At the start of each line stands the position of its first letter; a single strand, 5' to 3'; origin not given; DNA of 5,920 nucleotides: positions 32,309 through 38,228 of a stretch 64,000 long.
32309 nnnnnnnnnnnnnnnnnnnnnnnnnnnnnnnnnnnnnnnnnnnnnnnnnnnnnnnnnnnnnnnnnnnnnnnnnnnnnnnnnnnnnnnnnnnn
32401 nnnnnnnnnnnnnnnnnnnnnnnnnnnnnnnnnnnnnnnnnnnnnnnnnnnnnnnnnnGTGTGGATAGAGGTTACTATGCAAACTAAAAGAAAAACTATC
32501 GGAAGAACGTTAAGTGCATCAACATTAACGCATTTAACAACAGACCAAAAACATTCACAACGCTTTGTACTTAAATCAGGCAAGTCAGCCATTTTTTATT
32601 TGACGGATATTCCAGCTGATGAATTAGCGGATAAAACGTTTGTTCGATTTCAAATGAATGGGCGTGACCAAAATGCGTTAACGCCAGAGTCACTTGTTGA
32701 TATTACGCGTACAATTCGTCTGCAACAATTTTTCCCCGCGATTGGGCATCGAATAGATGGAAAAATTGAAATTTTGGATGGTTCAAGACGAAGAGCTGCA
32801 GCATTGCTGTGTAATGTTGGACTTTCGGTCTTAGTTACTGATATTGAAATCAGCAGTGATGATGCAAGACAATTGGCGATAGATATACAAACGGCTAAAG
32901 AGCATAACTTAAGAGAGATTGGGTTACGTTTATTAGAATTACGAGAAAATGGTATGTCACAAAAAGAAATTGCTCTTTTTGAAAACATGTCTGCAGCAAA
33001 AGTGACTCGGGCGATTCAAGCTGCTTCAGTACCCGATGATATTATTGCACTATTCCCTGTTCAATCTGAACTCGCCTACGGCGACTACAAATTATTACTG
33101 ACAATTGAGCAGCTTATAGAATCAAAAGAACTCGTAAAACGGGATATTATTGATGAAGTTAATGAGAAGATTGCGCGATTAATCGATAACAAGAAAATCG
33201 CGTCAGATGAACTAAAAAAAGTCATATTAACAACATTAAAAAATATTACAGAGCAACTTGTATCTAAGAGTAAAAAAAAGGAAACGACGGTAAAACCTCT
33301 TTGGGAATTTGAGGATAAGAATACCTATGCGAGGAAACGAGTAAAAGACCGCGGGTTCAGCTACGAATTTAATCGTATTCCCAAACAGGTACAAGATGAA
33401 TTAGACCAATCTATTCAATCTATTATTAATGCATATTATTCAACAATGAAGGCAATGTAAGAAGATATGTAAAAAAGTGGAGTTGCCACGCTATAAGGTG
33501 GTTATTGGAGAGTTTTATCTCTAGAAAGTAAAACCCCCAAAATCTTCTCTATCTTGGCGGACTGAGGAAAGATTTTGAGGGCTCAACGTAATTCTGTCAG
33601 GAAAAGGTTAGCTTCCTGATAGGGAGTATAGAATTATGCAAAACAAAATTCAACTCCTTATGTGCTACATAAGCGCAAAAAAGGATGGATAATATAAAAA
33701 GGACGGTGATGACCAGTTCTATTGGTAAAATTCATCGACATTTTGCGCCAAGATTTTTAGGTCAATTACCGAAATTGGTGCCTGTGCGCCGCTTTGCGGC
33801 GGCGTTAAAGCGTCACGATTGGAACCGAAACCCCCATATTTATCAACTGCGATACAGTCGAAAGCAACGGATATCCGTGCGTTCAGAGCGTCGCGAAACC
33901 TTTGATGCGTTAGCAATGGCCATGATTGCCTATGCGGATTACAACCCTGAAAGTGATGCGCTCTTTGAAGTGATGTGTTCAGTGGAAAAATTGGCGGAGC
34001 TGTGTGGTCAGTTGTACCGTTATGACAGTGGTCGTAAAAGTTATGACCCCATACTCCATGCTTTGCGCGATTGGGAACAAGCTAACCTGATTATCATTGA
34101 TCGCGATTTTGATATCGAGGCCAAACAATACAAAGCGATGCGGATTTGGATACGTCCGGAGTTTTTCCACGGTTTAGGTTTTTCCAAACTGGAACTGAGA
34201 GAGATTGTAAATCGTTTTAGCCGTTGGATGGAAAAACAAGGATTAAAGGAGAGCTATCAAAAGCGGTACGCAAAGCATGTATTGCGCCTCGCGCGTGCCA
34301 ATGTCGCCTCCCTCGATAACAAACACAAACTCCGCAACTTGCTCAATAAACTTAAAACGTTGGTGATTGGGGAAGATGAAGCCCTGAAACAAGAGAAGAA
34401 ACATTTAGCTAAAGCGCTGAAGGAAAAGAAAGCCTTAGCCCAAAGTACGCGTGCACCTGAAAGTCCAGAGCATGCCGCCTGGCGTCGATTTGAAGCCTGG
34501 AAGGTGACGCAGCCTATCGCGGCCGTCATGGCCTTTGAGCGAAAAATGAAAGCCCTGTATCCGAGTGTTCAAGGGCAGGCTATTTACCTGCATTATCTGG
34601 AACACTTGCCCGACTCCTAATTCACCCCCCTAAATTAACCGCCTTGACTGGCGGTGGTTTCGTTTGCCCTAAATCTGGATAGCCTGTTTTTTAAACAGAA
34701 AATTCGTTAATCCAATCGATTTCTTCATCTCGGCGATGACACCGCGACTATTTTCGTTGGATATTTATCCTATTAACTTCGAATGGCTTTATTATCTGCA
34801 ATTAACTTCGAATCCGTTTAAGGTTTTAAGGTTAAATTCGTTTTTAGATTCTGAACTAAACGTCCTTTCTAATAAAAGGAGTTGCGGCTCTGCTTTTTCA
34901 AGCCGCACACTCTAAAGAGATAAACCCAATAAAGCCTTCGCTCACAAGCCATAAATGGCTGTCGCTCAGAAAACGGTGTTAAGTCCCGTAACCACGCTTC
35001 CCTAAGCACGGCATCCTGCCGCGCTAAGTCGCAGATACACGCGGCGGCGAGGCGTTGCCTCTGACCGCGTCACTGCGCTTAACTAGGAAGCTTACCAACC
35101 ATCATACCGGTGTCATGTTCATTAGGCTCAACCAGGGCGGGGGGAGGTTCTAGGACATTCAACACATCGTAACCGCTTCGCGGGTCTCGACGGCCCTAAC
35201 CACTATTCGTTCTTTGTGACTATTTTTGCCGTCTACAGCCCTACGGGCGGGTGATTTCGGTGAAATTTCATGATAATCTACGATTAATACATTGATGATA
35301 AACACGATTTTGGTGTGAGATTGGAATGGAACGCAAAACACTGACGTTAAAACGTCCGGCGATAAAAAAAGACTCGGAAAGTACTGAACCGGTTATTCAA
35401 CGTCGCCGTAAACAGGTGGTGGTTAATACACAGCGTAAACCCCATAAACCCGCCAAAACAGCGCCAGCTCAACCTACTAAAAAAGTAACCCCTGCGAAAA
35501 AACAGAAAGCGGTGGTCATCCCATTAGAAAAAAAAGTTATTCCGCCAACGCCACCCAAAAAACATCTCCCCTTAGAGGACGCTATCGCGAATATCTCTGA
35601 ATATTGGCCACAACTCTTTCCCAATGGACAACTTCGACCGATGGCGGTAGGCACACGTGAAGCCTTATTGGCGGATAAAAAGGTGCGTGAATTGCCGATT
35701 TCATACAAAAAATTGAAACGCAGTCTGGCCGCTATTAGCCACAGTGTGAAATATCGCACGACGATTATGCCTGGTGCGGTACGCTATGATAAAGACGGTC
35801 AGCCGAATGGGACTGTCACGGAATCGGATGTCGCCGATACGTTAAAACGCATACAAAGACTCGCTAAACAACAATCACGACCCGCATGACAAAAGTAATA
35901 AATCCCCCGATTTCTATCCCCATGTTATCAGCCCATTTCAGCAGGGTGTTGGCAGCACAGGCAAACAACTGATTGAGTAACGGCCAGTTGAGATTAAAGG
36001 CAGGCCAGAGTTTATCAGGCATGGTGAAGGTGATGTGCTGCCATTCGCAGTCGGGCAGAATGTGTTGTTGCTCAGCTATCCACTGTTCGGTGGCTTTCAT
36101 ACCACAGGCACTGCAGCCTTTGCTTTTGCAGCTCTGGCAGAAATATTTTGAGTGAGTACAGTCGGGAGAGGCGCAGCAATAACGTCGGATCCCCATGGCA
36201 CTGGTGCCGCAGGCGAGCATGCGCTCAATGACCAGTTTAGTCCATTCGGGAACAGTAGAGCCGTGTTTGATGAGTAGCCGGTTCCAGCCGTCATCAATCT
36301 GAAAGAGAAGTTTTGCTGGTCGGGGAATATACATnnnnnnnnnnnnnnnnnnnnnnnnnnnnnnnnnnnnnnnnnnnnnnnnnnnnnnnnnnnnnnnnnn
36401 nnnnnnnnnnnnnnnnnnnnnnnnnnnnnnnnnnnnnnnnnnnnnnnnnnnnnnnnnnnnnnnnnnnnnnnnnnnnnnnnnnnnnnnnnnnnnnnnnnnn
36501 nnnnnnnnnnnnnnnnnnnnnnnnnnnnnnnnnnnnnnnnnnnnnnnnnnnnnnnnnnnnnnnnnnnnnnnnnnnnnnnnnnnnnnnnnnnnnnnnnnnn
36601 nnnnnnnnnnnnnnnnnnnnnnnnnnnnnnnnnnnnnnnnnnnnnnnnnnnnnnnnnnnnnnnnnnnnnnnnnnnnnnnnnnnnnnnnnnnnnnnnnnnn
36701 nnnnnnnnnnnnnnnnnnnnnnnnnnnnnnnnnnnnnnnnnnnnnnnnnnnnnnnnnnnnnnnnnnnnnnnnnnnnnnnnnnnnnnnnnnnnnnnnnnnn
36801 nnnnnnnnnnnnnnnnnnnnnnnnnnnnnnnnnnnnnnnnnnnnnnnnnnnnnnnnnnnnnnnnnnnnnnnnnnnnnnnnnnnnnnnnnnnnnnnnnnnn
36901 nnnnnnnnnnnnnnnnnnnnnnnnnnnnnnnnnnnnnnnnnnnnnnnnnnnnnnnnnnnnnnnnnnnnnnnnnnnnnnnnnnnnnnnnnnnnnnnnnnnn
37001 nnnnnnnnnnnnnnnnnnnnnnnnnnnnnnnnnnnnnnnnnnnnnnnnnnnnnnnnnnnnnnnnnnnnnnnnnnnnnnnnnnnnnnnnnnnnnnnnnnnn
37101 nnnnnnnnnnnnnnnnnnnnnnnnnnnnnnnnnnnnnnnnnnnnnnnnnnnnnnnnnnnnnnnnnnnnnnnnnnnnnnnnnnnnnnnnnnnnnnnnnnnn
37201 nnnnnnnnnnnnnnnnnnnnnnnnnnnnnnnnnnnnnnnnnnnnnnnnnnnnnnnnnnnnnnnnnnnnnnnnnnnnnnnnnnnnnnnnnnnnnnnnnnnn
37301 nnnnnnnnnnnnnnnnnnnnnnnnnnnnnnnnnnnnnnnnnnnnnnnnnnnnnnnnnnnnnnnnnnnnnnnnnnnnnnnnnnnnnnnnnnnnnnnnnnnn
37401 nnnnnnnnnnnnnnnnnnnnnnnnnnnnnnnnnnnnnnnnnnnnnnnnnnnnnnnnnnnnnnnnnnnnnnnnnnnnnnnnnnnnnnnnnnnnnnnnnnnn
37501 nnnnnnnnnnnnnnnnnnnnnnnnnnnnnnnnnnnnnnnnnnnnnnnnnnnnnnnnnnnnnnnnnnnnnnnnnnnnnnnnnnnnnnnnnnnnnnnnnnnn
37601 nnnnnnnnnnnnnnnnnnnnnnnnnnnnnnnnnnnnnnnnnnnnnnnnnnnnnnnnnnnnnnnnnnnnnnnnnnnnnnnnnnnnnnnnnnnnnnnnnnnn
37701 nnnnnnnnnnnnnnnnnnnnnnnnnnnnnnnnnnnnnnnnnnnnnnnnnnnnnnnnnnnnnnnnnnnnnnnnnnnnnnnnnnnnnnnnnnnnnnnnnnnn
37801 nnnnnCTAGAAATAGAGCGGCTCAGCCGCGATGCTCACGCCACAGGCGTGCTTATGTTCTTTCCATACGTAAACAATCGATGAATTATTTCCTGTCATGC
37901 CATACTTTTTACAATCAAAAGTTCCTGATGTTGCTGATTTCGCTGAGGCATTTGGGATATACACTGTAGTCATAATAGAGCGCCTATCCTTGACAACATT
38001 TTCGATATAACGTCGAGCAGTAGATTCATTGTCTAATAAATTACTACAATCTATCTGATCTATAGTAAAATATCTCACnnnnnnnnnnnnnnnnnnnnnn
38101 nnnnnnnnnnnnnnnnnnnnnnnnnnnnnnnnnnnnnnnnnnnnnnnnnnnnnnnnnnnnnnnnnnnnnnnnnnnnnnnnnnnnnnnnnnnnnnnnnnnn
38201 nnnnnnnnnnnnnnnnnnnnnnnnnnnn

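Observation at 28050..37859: IncF-like plasmid maintenance and replication block captured next to IS91 and replacing the 5' half of a fimbrial operon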

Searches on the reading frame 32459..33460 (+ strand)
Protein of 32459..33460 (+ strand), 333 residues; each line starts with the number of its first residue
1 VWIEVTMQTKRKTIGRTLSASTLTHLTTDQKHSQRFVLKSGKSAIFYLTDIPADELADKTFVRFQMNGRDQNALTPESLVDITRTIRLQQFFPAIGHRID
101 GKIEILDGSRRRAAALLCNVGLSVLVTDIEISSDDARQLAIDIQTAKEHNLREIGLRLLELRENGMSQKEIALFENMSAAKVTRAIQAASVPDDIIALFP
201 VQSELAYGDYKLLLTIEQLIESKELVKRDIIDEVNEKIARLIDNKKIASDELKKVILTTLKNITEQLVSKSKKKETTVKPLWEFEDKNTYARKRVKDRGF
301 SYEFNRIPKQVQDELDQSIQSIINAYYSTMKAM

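Call 9: search_protein_families(library=pfam, proteins=[window:32459-33460:+], max_evalue=0.01)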
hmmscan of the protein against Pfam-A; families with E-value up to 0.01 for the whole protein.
window:32459-33460:+ (333 aa): 3 families
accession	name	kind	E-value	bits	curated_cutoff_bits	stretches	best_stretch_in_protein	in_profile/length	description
PF08775.15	ParB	-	3.5e-34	118.3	25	1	199-323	1-125/126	ParB family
PF20541.3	DUF6756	-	0.0013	19.2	27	1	234-309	5-81/160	Family of unknown function (DUF6756)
PF18090.7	SoPB_HTH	-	0.0016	19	27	0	171-205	25-59/75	Centromere-binding protein HTH domain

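Call 38: search_protein_families(library=ncbifam, proteins=[window:32459-33460:+], max_evalue=0.001)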
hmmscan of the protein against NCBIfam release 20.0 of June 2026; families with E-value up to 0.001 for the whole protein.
window:32459-33460:+ (333 aa): 2 families
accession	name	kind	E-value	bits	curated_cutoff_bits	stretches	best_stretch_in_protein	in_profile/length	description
TIGR00180.1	parB_part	domain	5e-25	88.3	58.45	1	66-224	16-180/186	ParB/RepB/Spo0J family partition protein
NF010252.0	PRK13698.1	equivalog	6.9e-19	67.9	274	1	41-275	52-280/323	ParB/RepB/Spo0J family plasmid partition protein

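Call 61: search_solved_structures(query=window:32459-33460:+, max_evalue=0.001)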
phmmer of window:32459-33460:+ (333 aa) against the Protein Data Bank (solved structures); distinct sequences matched with E-value up to 0.001: 3.
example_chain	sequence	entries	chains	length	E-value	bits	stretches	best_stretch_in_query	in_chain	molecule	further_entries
2ntz_A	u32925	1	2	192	2.5e-49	171.4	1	142-323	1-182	ParB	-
1zx4_A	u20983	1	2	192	2.9e-49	171.2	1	142-323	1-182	Plasmid Partition par B protein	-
3vwb_A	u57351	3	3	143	2.4e-21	79.6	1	145-262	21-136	Virulence regulon transcriptional activator virB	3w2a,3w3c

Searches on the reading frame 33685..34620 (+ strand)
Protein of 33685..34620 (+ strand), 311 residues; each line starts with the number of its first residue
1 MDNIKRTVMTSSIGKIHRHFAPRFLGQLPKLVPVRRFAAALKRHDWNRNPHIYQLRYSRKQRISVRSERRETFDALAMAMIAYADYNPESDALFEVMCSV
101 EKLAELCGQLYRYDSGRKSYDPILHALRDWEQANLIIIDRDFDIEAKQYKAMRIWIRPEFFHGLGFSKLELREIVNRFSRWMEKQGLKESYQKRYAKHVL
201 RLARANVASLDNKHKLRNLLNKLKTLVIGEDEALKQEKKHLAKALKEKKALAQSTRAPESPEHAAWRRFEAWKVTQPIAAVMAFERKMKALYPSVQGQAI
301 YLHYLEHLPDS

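Call 9: search_protein_families(library=pfam, proteins=[window:33685-34620:+], max_evalue=0.01)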
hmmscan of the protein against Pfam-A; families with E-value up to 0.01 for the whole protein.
window:33685-34620:+ (311 aa): 1 family
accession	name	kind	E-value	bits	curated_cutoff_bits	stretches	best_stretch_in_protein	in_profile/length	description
PF02387.20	IncFII_repA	-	6.4e-06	26.2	22.9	1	66-191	65-186/275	IncFII RepA protein family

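Call 13: find_encoding_contigs(protein=window:33685-34620:+, flank=10000, max_places=8)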
Protein window:33685-34620:+ (311 aa): no gene with exactly this product is on record in the collection.

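Call 38: search_protein_families(library=ncbifam, proteins=[window:33685-34620:+], max_evalue=0.001)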
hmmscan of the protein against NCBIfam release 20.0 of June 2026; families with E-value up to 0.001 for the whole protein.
window:33685-34620:+ (311 aa): 1 family
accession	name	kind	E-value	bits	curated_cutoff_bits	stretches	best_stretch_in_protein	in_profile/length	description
NF040977.1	RepA_IncFII_LM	equivalog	7.9e-09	35.6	70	1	40-251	33-246/266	plasmid replication initiator RepA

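Call 60: search_solved_structures(query=window:33685-34620:+, max_evalue=1)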
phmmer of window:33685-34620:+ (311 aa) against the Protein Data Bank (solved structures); distinct sequences matched with E-value up to 1: 3.
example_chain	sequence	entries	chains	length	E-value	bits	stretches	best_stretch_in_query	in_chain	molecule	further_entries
8rd8_FG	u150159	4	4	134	0.046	16.6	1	174-263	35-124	Small ribosomal subunit protein bS6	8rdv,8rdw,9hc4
6nu2_o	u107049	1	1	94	0.31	13.9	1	16-80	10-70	Ribosomal protein 63, mitochondrial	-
3j7y_o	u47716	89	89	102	0.36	13.7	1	16-80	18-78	mL63 | Ribosomal protein 63, mitochondrial | Large ribosomal subunit protein mL63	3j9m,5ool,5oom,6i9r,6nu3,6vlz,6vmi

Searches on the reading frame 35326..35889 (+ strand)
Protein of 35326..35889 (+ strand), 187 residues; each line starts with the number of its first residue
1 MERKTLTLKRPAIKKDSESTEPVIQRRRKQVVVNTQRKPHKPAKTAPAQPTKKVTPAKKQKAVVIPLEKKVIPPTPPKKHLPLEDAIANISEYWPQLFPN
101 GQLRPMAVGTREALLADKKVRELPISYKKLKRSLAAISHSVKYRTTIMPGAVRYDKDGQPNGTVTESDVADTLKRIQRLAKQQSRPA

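Call 9: search_protein_families(library=pfam, proteins=[window:35326-35889:+], max_evalue=0.01)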
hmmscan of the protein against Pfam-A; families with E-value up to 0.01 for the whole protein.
window:35326-35889:+ (187 aa): 1 family
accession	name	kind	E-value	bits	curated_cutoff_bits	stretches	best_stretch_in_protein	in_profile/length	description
PF04352.18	ProQ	-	9.2e-16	58.2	27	1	84-184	5-104/109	ProQ/FINO family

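Call 34: find_encoding_contigs(protein=window:35326-35889:+, flank=10000, max_places=8)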
Protein window:35326-35889:+ (187 aa): 12 contigs read that carry it; 8 places shown.
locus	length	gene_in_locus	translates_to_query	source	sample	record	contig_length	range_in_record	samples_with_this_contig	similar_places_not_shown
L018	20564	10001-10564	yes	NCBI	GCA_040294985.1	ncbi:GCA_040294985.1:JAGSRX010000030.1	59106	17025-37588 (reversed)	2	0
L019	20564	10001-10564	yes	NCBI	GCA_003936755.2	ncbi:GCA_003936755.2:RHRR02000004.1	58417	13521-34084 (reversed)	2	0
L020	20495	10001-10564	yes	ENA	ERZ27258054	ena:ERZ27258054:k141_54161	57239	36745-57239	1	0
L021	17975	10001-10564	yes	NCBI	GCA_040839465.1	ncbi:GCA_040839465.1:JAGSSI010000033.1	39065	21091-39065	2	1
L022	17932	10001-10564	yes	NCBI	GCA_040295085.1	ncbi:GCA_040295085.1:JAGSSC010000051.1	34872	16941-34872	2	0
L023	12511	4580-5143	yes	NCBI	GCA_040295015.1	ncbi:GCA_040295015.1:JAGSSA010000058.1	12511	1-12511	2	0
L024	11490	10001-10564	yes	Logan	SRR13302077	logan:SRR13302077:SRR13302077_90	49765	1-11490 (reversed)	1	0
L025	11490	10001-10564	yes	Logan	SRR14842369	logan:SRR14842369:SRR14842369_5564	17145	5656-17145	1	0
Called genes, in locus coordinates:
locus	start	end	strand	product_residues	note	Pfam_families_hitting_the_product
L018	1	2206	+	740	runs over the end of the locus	PF12615:TraD_N (weak), PF10412:TrwB_AAD_bind, PF02534:T4SS-DNA_transf, PF12696:TraG-D_C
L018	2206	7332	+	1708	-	PF08751:TrwC, PF22232:TraI_hel_assoc_N, PF18272:ssDNA_TraI_N, PF18340:TraI_2B, PF13245:AAA_19, PF13604:AAA_30, PF13538:UvrD_C_2 (faint), PF07057:TraI_C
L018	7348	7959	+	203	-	PF18475:PIN7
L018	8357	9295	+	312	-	PF02387:IncFII_repA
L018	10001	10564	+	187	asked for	PF04352:ProQ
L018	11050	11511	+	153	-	-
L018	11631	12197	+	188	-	-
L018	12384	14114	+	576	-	PF02463:SMC_N, PF13175:AAA_15, PF13476:AAA_23, PF13304:AAA_21, PF13175:AAA_15, PF20469:OLD-like_TOPRIM (weak)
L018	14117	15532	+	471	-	PF01443:Viral_helicase1 (faint), PF13245:AAA_19 (weak), PF00580:UvrD-helicase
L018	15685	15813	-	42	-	-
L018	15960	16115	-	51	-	-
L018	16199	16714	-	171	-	-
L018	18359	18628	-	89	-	-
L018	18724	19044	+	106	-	-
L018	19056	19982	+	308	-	PF04754:Transposase_31, PF27070:HTH_Rpn_C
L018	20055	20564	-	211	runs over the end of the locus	PF00239:Resolvase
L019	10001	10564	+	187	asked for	PF04352:ProQ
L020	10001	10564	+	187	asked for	PF04352:ProQ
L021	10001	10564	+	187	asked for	PF04352:ProQ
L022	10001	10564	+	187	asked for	PF04352:ProQ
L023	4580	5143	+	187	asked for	PF04352:ProQ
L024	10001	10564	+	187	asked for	PF04352:ProQ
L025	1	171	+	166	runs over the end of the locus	-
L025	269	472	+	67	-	PF01258:zf-dskA_traR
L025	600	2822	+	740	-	PF12615:TraD_N (weak), PF10412:TrwB_AAD_bind, PF02534:T4SS-DNA_transf, PF12696:TraG-D_C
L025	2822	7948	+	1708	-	PF08751:TrwC, PF22232:TraI_hel_assoc_N, PF18272:ssDNA_TraI_N, PF18340:TraI_2B, PF13245:AAA_19, PF13604:AAA_30, PF13538:UvrD_C_2 (faint), PF07057:TraI_C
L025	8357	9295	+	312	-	PF02387:IncFII_repA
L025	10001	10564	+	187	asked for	PF04352:ProQ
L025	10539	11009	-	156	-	PF14319:Zn_Tnp_IS91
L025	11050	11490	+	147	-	?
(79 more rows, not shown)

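Call 38: search_protein_families(library=ncbifam, proteins=[window:35326-35889:+], max_evalue=0.001)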
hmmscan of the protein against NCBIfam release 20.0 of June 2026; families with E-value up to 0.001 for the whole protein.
window:35326-35889:+ (187 aa): 2 families
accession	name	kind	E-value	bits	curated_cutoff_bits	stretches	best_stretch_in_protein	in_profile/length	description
NF010317.0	PRK13754.1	subfamily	1.8e-27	96.4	136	1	3-184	6-174/186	fertility inhibition protein FinO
NF003434.0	PRK04950.1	equivalog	2.3e-05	24.4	127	1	84-176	11-103/205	RNA chaperone ProQ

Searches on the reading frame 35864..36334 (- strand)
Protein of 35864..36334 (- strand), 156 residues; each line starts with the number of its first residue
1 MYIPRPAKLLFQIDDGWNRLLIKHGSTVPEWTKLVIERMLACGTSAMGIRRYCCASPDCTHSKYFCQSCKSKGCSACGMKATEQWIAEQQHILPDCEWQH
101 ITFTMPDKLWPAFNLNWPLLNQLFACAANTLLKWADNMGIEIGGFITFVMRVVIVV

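Call 10: search_protein_families(library=pfam, proteins=[window:35864-36334:-], max_evalue=0.01)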
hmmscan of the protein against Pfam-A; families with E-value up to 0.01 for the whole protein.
window:35864-36334:- (156 aa): 1 family
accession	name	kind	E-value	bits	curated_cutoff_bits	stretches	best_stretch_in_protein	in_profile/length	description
PF14319.11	Zn_Tnp_IS91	-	4.3e-19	68.7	26.3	1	18-105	7-90/90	Transposase zinc-binding domain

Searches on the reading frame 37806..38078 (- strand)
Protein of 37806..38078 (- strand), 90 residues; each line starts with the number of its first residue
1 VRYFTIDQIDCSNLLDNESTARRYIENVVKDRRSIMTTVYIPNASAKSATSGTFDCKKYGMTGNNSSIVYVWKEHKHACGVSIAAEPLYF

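Call 10: search_protein_families(library=pfam, proteins=[window:37806-38078:-], max_evalue=0.01)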
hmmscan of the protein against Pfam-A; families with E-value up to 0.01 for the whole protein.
window:37806-38078:- (90 aa): 0 families

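Call 38: search_protein_families(library=ncbifam, proteins=[window:37860-38078:-], max_evalue=0.001)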
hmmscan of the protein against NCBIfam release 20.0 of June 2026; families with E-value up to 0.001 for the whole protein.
window:37860-38078:- (73 aa): 0 families
